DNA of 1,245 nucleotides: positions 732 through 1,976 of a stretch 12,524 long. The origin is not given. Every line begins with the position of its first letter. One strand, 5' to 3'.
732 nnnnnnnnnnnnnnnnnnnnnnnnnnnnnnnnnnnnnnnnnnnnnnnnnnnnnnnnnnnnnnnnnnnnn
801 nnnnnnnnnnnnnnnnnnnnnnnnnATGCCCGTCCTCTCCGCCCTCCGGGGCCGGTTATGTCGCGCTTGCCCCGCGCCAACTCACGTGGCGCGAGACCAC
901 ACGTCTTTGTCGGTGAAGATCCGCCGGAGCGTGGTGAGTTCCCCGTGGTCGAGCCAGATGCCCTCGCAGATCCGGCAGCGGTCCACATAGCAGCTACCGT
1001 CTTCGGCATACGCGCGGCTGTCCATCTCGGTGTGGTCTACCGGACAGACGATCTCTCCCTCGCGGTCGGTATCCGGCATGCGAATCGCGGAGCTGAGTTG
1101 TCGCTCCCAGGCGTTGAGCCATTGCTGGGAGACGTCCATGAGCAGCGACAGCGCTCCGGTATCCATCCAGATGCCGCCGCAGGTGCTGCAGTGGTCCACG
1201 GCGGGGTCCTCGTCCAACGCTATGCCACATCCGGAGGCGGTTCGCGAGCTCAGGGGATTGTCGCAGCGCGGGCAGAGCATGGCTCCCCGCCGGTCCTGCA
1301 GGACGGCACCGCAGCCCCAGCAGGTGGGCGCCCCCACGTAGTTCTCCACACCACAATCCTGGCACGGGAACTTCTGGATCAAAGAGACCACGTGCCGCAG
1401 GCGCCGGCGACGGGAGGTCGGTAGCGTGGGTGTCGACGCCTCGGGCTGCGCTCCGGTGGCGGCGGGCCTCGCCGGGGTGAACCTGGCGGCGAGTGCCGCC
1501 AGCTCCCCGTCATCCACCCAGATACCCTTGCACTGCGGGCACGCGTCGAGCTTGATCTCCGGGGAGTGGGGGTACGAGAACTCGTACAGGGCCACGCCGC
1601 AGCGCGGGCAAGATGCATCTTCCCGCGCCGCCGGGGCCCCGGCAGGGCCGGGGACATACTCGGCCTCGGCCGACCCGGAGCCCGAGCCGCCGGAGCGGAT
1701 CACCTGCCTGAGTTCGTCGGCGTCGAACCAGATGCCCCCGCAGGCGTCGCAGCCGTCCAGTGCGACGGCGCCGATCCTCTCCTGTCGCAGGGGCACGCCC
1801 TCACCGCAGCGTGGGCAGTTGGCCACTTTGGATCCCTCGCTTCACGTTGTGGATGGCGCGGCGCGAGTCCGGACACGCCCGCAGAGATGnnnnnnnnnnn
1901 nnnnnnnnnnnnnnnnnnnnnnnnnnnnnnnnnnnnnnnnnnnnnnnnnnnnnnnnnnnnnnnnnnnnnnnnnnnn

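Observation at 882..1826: Protein composed of four consecutive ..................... ribbons plus a fifth rubredoxin-like knuckle pair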

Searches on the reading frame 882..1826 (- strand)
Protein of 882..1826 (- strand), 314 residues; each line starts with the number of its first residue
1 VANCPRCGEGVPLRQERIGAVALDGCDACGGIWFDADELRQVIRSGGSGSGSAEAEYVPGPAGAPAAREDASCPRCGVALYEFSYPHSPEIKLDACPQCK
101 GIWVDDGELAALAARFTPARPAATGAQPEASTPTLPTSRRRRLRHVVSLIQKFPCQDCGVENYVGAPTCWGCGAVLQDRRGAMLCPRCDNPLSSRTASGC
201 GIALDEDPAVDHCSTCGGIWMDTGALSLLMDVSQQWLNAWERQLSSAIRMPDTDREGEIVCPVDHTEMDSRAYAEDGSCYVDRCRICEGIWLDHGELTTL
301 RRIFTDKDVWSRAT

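Call 3: search_protein_families(library=pfam, proteins=[window:882-1826:-], max_evalue=0.01)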
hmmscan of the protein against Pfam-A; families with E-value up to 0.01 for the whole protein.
window:882-1826:- (314 aa): 3 families
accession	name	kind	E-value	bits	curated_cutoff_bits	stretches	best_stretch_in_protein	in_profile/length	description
PF13453.11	Zn_ribbon_TFIIB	-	5.5e-37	125.3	22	4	3-44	1-40/41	Transcription factor zinc-finger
PF12773.13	DZR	-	1e-05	26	27.3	1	155-195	1-37/45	Double zinc ribbon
PF03966.22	Trm112p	-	0.0008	19.7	22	0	95-188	9-31/40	Trm112p-like protein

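Call 4: search_protein_families(library=ncbifam, proteins=[window:882-1826:-], max_evalue=0.01)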
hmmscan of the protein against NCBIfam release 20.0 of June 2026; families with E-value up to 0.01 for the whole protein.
window:882-1826:- (314 aa): 0 families

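Call 6: find_homologous_proteins(query=window:882-1826:-, max_evalue=0.001)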
Query window:882-1826:- (314 aa): 177 proteins with E <= 0.001 among 7957 candidates; the best 120 are listed.
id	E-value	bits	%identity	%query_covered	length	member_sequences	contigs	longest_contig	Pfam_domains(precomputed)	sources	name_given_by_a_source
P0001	4.0e-215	731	99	100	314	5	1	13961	PF12773.14,PF13453.12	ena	-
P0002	8.2e-93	329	48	99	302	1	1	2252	PF12773.14,PF13453.12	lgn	-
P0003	2.2e-92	328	49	99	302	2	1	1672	PF12773.14,PF13453.12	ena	-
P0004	6.1e-92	326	50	93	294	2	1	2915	PF12773.14,PF13453.12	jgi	-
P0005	2.3e-91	324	47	99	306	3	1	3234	PF12773.14,PF03966.23,PF13453.12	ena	-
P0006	1.2e-83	299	46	99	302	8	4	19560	PF12773.14,PF13453.12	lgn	-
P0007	2.9e-81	291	45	99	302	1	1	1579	PF12773.14,PF13453.12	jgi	jgi:Zn-finger nucleic acid-binding protein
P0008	1.8e-80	288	46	93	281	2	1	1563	PF13453.12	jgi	-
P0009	1.1e-77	279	45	92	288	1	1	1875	PF12773.14,PF13453.12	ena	-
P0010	2.1e-71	259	43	93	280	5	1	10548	PF12773.14,PF13453.12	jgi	-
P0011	1.6e-57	213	35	96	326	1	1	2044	PF24463.2,PF13453.12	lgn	-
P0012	1.3e-56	210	37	96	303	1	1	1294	PF18551.7,PF12773.14,PF13453.12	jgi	jgi:Zn-finger nucleic acid-binding protein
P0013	3.0e-55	206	38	96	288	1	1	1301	PF12773.14,PF13453.12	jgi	jgi:Zn-finger nucleic acid-binding protein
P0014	8.0e-55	204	37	98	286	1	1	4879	PF12773.14,PF13453.12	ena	-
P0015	9.4e-54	201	36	95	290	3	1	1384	PF12773.14,PF13453.12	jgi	-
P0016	5.2e-53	198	35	96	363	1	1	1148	PF18551.7,PF12773.14,PF13453.12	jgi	jgi:Zn-finger nucleic acid-binding protein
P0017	2.1e-52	196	36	97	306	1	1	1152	PF12773.14,PF13453.12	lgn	-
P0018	2.3e-51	193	35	91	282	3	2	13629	PF12773.14,PF13453.12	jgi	jgi:Zn-finger nucleic acid-binding protein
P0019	3.3e-50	189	34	98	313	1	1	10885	PF12773.14,PF13453.12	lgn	-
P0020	1.2e-45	174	35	95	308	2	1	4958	PF18551.7,PF01155.26,PF12773.14,PF13453.12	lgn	-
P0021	1.3e-45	174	33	96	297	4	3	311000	PF12773.14,PF13453.12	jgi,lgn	jgi:Zn-finger nucleic acid-binding protein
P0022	1.7e-44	170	33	98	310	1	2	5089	PF13453.12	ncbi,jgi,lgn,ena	-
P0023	1.3e-42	164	35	95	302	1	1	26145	PF13453.12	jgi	jgi:Zn-finger nucleic acid-binding protein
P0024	4.9e-42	162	34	97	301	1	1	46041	PF24042.2,PF12773.14,PF13453.12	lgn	-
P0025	2.6e-41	160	44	41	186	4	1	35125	PF13453.12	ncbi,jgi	-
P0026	1.4e-37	147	32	99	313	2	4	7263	PF12773.14,PF13453.12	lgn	-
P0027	3.0e-24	104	35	66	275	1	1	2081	PF13453.12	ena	-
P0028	8.3e-23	99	27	96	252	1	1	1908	PF13453.12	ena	-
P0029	7.0e-21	93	44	35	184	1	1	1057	PF13453.12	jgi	jgi:uncharacterized protein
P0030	5.6e-19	86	41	35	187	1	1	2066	PF13453.12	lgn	-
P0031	6.7e-19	86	36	44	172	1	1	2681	PF18551.7,PF13453.12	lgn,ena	-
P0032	8.0e-18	82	35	49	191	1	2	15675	PF13453.12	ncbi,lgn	-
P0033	2.0e-17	81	41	35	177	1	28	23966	PF13453.12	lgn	-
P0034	7.5e-17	79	41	35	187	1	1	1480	PF13453.12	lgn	-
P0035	1.6e-16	78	38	37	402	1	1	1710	PF04525.20,PF03803.22,PF13453.12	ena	-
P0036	3.9e-16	77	37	35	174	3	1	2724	PF13453.12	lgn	-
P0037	2.9e-15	74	36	55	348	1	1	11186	PF13453.12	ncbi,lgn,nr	ncbi:MAG: zf-TFIIB domain-containing protein [Armatimonadetes bacterium]|nr:zf-TFIIB domain-containi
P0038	5.7e-15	73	29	54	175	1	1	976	PF13453.12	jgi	-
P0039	1.1e-14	72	40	37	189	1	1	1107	PF13453.12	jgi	jgi:Zn-finger nucleic acid-binding protein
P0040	2.0e-14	71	41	36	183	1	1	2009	PF13453.12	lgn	-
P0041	4.2e-14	70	35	39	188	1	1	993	PF13453.12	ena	-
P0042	1.9e-13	68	33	41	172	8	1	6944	PF13453.12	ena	-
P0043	3.2e-13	67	38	36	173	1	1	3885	PF13453.12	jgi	jgi:Zn-finger nucleic acid-binding protein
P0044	3.2e-13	67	36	35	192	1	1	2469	PF13453.12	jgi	jgi:Zn-finger nucleic acid-binding protein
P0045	3.4e-13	67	29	54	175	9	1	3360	PF13453.12,PF26788.1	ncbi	-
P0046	9.6e-13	66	36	36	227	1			PF13453.12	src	-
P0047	1.1e-12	66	37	36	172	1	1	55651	PF13453.12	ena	-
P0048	1.5e-12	65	38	37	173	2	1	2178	PF13453.12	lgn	-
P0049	1.9e-12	65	36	39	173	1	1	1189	PF13453.12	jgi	jgi:Zn-finger nucleic acid-binding protein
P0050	1.9e-12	65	33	37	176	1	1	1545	PF13453.12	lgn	-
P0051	3.3e-12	64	35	36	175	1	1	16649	PF13453.12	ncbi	-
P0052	3.4e-12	64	38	36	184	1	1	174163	PF13453.12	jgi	-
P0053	3.8e-12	64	38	37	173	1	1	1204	PF13453.12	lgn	-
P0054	5.3e-12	63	28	54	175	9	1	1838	PF13453.12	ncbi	-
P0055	5.5e-12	63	35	42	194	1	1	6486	PF13453.12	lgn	-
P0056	5.6e-12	63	34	36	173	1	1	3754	PF13453.12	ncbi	-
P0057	6.9e-12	63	35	35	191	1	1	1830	PF13453.12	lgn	-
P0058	1.3e-11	62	35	36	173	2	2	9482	PF13453.12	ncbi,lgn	-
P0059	1.3e-11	62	37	39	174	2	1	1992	PF13453.12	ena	-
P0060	1.4e-11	62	38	35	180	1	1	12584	PF13453.12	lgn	-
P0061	1.5e-11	62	31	40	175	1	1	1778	PF13453.12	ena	-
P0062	1.8e-11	62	35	36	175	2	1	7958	PF13453.12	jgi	-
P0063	1.9e-11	62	32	37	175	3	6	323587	PF13453.12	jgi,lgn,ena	-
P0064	1.9e-11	62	28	47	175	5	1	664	PF13453.12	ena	-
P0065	2.0e-11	61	40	36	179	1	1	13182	PF13453.12,PF08271.18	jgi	jgi:Zn-finger nucleic acid-binding protein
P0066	2.3e-11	61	37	38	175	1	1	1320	PF13453.12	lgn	-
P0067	2.8e-11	61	37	38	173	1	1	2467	PF13453.12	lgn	-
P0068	3.1e-11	61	31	45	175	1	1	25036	PF13453.12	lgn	-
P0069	3.5e-11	61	35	36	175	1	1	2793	PF13453.12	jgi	jgi:Zn-finger nucleic acid-binding protein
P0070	3.8e-11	61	34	40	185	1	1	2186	PF13453.12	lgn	-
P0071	4.0e-11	60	32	47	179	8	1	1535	PF13453.12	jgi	jgi:Zn-finger nucleic acid-binding protein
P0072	4.6e-11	60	36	33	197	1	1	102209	PF13453.12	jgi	jgi:Zn-finger nucleic acid-binding protein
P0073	4.6e-11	60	31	42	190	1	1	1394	PF13453.12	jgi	jgi:uncharacterized protein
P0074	7.0e-11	60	37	35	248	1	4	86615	PF13453.12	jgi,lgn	jgi:hypothetical protein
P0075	7.0e-11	60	31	41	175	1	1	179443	PF13453.12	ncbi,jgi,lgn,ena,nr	ncbi:MAG: zf-TFIIB domain-containing protein [Deltaproteobacteria bacterium]|nr:zf-TFIIB domain-cont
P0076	7.4e-11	60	36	37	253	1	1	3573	PF13453.12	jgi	jgi:uncharacterized protein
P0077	8.5e-11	59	29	47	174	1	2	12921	PF13453.12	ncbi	-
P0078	9.2e-11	59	33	41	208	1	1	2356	PF13453.12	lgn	-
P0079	1.2e-10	59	31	36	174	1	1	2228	PF13453.12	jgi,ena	-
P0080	1.2e-10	59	33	41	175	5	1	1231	PF13453.12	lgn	-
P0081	1.2e-10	59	32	42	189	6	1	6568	PF13453.12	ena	-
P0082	1.7e-10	58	35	37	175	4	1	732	PF13453.12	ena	-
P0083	1.8e-10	58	30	44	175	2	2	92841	PF13453.12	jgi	jgi:hypothetical protein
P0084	1.9e-10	58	34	41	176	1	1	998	PF13453.12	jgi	jgi:Zn-finger nucleic acid-binding protein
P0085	2.1e-10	58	32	44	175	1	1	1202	PF13453.12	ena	-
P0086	2.5e-10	58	33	35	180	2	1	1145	PF07282.19,PF13453.12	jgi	jgi:uncharacterized protein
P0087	2.6e-10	58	31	40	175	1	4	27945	PF13453.12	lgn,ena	-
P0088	4.9e-10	57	34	39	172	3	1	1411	PF13453.12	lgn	-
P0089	5.1e-10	57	26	54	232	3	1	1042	PF13453.12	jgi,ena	-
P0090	7.1e-10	56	36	37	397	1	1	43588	PF01694.29,PF13453.12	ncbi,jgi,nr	ncbi:MAG: rhomboid family intramembrane serine protease [Deltaproteobacteria bacterium]|nr:rhomboid 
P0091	7.2e-10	56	29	36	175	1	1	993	PF13453.12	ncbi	-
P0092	7.6e-10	56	28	47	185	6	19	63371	PF13453.12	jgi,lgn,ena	-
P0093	7.7e-10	56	30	54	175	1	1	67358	PF13453.12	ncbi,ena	-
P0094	7.8e-10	56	34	37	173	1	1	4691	PF13453.12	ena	-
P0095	9.1e-10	56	36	35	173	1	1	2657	PF13453.12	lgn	-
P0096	1.0e-9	56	27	54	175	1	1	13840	PF13453.12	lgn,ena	-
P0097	1.1e-9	56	31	41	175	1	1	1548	PF13453.12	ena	-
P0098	1.2e-9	56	33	37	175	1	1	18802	PF13453.12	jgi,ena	-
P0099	1.3e-9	56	32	37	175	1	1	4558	PF13453.12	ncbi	-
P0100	1.3e-9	56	33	37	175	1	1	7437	PF13453.12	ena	-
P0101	1.4e-9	55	29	36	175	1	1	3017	PF13453.12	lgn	-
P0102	1.5e-9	55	32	42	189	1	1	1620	PF13453.12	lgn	-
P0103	1.8e-9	55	33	35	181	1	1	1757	PF13453.12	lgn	-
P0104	1.8e-9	55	36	39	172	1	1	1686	PF13453.12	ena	-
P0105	2.0e-9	55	28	49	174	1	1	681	PF13453.12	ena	-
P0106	2.4e-9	55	28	54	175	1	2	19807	PF13453.12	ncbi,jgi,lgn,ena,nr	ncbi:MAG TPA: hypothetical protein ENN17_09730 [bacterium]|nr:hypothetical protein [bacterium]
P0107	2.6e-9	54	35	36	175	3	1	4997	PF13453.12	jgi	jgi:uncharacterized protein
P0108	3.0e-9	54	28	40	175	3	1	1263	PF13453.12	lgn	-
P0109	3.6e-9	54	33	35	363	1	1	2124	PF01694.29,PF13453.12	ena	-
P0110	4.2e-9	54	32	36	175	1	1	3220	PF13453.12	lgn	-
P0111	4.2e-9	54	28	54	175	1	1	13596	PF13453.12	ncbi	ncbi:MAG: zf-TFIIB domain-containing protein [Candidatus Eisenbacteria bacterium]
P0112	4.7e-9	54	28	47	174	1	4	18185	PF13453.12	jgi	jgi:uncharacterized protein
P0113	4.8e-9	54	30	40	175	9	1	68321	PF13453.12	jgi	jgi:uncharacterized protein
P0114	6.3e-9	53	34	36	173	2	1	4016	PF13453.12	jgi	-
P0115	6.3e-9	53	33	37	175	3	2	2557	PF13453.12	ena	-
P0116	6.7e-9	53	33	34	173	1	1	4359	PF13453.12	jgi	-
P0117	6.8e-9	53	31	45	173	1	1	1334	PF13453.12,PF08271.18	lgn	-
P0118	9.5e-9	53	34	39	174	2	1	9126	PF13453.12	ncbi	-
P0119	9.7e-9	53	32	35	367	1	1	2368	PF01694.29,PF13453.12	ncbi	-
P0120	1.3e-8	52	33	39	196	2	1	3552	PF13453.12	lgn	-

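Call 8: find_encoding_contigs(protein=P0006, flank=8000, max_places=3)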
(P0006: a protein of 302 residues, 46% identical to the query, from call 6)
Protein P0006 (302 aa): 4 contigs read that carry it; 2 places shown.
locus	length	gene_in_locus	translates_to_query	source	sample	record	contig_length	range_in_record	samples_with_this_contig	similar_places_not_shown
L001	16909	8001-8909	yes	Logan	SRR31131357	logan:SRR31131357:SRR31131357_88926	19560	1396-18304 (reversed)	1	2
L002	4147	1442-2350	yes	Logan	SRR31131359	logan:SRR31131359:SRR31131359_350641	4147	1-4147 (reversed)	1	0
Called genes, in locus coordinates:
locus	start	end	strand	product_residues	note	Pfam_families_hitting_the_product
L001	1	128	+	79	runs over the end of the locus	-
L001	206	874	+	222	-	-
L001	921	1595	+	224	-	-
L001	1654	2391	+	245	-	-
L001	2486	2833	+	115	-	-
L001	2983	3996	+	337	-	-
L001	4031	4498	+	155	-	-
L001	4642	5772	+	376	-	PF19656:DUF6159 (weak)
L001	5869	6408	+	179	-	PF13248:Zn_ribbon_3 (faint), PF00641:Zn_ribbon_RanBP (faint), PF12773:DZR (weak), PF13240:Zn_Ribbon_1 (faint)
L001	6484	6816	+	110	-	-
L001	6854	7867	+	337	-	-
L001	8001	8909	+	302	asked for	PF12773:DZR (faint), PF13453:Zn_ribbon_TFIIB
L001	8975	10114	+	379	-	-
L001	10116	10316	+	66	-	-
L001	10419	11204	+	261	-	PF01128:IspD (weak), PF12804:NTP_transf_3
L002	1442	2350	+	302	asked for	PF12773:DZR (faint), PF13453:Zn_ribbon_TFIIB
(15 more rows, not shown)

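Call 9: find_encoding_contigs(protein=P0021, flank=8000, max_places=3)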
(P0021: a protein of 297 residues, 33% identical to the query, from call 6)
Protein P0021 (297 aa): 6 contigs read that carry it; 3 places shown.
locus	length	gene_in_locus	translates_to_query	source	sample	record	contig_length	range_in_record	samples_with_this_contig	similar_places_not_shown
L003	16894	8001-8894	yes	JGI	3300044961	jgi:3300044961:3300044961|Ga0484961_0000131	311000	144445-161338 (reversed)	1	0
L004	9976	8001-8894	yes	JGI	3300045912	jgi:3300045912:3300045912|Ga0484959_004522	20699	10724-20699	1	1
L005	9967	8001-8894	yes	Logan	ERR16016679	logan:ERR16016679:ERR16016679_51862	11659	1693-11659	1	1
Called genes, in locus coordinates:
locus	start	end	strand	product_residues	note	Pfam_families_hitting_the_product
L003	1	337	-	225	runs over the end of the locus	PF22746:SHOCT-like_DUF2089-C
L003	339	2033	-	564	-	PF25919:BSH_CusB (faint), PF00364:Biotin_lipoyl (weak), PF25997:BSH_YhbJ (faint), PF25917:BSH_RND, PF25954:Beta-barrel_RND_2 (faint), PF25881:HH_YBHG (faint), PF25990:Beta-barrel_YknX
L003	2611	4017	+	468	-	-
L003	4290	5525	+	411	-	PF23981:DUF7305 (weak)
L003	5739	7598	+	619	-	PF00009:GTP_EFTU, PF03144:GTP_EFTU_D2, PF22042:EF-G_D2, PF00679:EFG_C, PF21018:BipA_C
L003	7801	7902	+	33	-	-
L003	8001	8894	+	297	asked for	PF12773:DZR (faint), PF13453:Zn_ribbon_TFIIB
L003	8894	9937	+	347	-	PF02746:MR_MLE_N (weak), PF13378:MR_MLE_C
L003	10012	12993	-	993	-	PF01578:Cytochrom_C_asm, PF16327:CcmF_C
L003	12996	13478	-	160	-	PF03100:CcmE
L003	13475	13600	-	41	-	-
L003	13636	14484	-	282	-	PF01578:Cytochrom_C_asm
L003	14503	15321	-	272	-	PF03379:CcmB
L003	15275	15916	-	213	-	PF13191:AAA_16 (weak), PF00005:ABC_tran, PF13555:AAA_29 (faint), PF13304:AAA_21 (faint)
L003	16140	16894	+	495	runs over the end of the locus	PF00089:Trypsin, PF13365:Trypsin_2, PF00595:PDZ (weak), PF13180:PDZ_2, PF17820:PDZ_6, PF00595:PDZ, PF13180:PDZ_2, PF17820:PDZ_6, +1 more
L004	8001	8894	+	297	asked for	PF12773:DZR (faint), PF13453:Zn_ribbon_TFIIB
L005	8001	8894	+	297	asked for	PF12773:DZR (faint), PF13453:Zn_ribbon_TFIIB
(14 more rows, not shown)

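Call 10: find_encoding_contigs(protein=P0024, flank=8000, max_places=2)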
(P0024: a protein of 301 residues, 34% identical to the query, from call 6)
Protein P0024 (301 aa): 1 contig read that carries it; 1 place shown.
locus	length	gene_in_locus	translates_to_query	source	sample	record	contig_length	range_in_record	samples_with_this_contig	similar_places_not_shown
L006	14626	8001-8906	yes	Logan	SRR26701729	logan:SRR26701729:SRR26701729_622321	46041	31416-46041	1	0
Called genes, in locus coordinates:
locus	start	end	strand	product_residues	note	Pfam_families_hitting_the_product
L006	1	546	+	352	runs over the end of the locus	PF01032:FecCD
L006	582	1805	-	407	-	PF14100:DUF6807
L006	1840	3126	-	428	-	PF02746:MR_MLE_N, PF13378:MR_MLE_C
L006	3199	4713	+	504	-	PF19864:Radical_SAM_N2, PF04055:Radical_SAM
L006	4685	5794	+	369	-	PF13415:Beta-prop_FBX42, PF24996:NANM (faint), PF01344:Kelch_1 (faint), PF24681:Kelch_KLHDC2_KLHL20_DRC7, PF13415:Beta-prop_FBX42, PF24681:Kelch_KLHDC2_KLHL20_DRC7 (weak)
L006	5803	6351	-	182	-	PF28549:NDPSase_N, PF00293:NUDIX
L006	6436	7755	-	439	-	PF00202:Aminotran_3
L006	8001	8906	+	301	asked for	PF12773:DZR (faint), PF13453:Zn_ribbon_TFIIB, PF24042:DUF7351 (faint), PF13453:Zn_ribbon_TFIIB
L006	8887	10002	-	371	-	PF01924:HypD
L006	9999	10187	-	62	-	PF01455:HupF_HypC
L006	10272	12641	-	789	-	PF00708:Acylphosphatase, PF07503:zf-HYPF, PF01300:Sua5_yciO_yrdC, PF17788:HypF_C, PF22521:HypF_C_2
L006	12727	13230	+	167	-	-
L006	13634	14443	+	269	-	-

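Call 12: find_related_loci(query=A1, collection=genome_contigs, flank=6000)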
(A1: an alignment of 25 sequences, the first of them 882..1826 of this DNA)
Query A1 (314 aa) in genome_contigs; peptide patterns used: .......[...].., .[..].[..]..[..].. (x = any residue, [..] = any of these).
335 stretches matched a pattern; 170 encode a relative of the query (tblastn E <= 1e-3); the best 80 are kept; 80 distinct loci.
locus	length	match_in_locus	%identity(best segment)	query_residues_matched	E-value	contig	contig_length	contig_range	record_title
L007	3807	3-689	91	4-314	1e-143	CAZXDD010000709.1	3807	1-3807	MAG TPA_asm: uncultured Armatimonadia bacterium isolate binchicken_co43_19 genome assembly, contig: NODE_40533_length_38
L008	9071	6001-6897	41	1-310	6e-70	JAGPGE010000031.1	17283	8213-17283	MAG: Armatimonadota bacterium isolate Gw_SlDig_bin_68 Gw_SlDig_5686_length_17283_cov_6.611623, whole genome shotgun sequ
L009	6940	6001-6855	37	1-301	2e-59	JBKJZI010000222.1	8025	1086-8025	MAG: Chthonomonadales bacterium isolate swi_bin.234 S1Ck127_5339200_flag_1_multi_9.0000_len_8025, whole genome shotgun s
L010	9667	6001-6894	36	1-311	1e-55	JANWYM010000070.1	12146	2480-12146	MAG: Abditibacteriales bacterium isolate SKYG70 NODE_70_length_12146_cov_3.710415, whole genome shotgun sequence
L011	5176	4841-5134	93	1-98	6e-54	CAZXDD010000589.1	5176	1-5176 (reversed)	MAG TPA_asm: uncultured Armatimonadia bacterium isolate binchicken_co43_19 genome assembly, contig: NODE_27548_length_51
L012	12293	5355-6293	35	4-314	4e-52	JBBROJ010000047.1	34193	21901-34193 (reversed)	MAG: Chthonomonadales bacterium isolate La1_metabat2.270 LA1C_B2.270_k141_459002L_34193_cov_20.1712, whole genome shotgu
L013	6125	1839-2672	35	4-303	1e-51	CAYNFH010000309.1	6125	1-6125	MAG TPA_asm: uncultured Chthonomonadaceae bacterium isolate SRP272529_co1_250 genome assembly, contig: NODE_25632_length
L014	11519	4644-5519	36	4-304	4e-50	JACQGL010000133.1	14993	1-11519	MAG: Armatimonadetes bacterium isolate NC_groundwater_1072_Ag_S2p5_66_82 S_2p5_S6_coassembly_k141_2670366, whole genome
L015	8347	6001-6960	36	1-307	3e-50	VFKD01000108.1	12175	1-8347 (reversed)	MAG: bacterium isolate Bin_57_9 c_000003347206, whole genome shotgun sequence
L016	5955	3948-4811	35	1-303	2e-49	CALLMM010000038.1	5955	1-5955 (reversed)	MAG: uncultured Chthonomonadales bacterium isolate N1_Bin_MAXBIN__064_1 genome assembly, contig: c_000001036357, whole g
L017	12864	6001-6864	34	1-300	2e-49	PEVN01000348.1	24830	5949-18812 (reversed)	MAG: Armatimonadetes bacterium CG06_land_8_20_14_3_00_66_21 CG06_land_8_20_14_3.00_150_scaffold_1460_c, whole genome sho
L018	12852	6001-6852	37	1-300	4e-52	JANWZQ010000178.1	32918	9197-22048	MAG: Chthonomonadaceae bacterium isolate SKYG99 k141_772113, whole genome shotgun sequence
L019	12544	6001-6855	34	1-305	1e-44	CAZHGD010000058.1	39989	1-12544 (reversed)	MAG TPA_asm: uncultured Fimbriimonadaceae bacterium isolate SRP216815_co1_259 genome assembly, contig: NODE_1059_length_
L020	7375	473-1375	33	1-307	5e-44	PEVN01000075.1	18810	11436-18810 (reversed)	MAG: Armatimonadetes bacterium CG06_land_8_20_14_3_00_66_21 CG06_land_8_20_14_3.00_150_scaffold_1018_c, whole genome sho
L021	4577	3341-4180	31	1-309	7e-44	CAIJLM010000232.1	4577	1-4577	MAG: uncultured Chthonomonas sp. isolate Umea1_bin-3024 genome assembly, contig: bin-3024:232/733, whole genome shotgun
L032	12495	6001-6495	39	1-300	6e-23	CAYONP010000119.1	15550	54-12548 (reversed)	MAG TPA_asm: uncultured Fimbriimonadaceae bacterium isolate SRP323723_co1_122 genome assembly, contig: NODE_3134_length_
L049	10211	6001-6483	32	4-303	2e-15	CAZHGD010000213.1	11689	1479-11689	MAG TPA_asm: uncultured Fimbriimonadaceae bacterium isolate SRP216815_co1_259 genome assembly, contig: NODE_7277_length_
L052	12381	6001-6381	26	4-302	8e-15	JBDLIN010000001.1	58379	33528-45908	MAG: Bacteroidota bacterium isolate MAG032 MAG032_1, whole genome shotgun sequence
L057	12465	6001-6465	32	1-304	8e-14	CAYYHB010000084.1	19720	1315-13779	MAG TPA_asm: uncultured Burkholderiales bacterium isolate SRP329715_co1_347 genome assembly, contig: NODE_4031_length_19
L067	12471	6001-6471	30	3-300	4e-13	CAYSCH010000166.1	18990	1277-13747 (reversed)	MAG TPA_asm: uncultured Planctomycetaceae bacterium isolate SRP263991_co4_486 genome assembly, contig: NODE_4007_length_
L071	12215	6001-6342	33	3-300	1e-12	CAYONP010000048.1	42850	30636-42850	MAG TPA_asm: uncultured Fimbriimonadaceae bacterium isolate SRP323723_co1_122 genome assembly, contig: NODE_719_length_4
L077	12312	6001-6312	30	3-300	3e-12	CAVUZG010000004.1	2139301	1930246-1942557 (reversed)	MAG: uncultured Ignavibacteria bacterium isolate MFD05684.bin.1.398 genome assembly, contig: contig_30049, whole genome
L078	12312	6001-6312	30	3-300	7e-12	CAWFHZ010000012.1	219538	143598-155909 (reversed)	MAG: uncultured Ignavibacteria bacterium isolate MFD02416.bin.1.322 genome assembly, contig: contig_36430, whole genome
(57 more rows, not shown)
